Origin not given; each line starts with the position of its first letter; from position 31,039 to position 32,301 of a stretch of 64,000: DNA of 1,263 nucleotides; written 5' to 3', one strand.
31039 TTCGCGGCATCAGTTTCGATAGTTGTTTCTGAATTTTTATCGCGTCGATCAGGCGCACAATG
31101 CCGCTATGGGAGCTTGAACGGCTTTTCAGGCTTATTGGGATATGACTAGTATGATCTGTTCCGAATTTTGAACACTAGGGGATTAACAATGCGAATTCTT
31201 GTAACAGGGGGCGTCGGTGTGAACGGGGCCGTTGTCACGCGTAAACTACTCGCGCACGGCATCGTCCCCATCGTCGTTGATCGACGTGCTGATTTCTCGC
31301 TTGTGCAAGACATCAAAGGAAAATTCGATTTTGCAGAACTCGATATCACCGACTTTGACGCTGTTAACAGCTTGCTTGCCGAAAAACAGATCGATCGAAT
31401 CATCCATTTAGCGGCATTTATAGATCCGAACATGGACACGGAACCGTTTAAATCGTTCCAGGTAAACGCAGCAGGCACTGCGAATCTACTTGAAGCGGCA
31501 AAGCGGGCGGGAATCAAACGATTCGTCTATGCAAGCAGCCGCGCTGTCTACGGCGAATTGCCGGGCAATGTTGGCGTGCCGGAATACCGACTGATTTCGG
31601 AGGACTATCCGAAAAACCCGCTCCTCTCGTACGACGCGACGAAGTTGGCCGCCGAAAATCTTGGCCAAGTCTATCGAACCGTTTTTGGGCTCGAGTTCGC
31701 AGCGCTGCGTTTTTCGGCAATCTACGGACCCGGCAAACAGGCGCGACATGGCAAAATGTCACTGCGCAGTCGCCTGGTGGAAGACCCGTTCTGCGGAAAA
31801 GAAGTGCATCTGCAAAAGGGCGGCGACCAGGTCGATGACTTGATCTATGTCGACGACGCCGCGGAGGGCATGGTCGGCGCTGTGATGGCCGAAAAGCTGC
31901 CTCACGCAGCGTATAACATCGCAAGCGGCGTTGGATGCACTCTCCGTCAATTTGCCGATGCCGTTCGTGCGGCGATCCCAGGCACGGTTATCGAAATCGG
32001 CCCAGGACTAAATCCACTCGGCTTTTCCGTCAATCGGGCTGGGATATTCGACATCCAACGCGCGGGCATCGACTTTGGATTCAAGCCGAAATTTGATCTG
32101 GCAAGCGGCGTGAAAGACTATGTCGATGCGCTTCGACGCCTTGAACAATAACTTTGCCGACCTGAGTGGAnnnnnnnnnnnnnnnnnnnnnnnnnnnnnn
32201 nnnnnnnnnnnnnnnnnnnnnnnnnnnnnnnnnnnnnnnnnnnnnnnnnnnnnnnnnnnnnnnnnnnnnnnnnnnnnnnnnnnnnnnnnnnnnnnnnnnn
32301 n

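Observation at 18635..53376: Recurrent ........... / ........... motif upstream of at least six operons of the catabolic cluster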

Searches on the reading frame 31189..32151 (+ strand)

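Call 14: search_protein_families(library=pfam, proteins=[window:31189-32151:+], max_evalue=0.00001)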
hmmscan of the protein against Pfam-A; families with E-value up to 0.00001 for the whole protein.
window:31189-32151:+ (320 aa): 8 families
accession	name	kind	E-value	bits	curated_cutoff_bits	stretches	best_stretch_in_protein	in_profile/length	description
PF01370.27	Epimerase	-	1.2e-43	149.7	20.9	1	3-245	1-240/240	NAD dependent epimerase/dehydratase family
PF16363.11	GDP_Man_Dehyd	-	3e-34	119.4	27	1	4-263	1-266/332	GDP-mannose 4,6 dehydratase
PF04321.23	RmlD_sub_bind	-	8.3e-18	64.9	27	1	1-260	1-228/287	RmlD substrate binding domain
PF01073.25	3Beta_HSD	-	2.8e-17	63.1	22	1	4-234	1-231/280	3-beta hydroxysteroid dehydrogenase/isomerase family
PF02719.21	Polysacc_synt_2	-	1.2e-11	44.8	20.2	1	3-117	1-128/293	Polysaccharide biosynthesis protein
PF07993.18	NAD_binding_4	-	1.1e-10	41.5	20.1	1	65-184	86-210/258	Male sterility protein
PF13460.12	NAD_binding_10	-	6e-09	36.5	27.2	1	7-139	1-120/184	NAD(P)H-binding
PF08659.16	KR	-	4.1e-06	27.3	22.6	1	3-119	3-138/180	KR domain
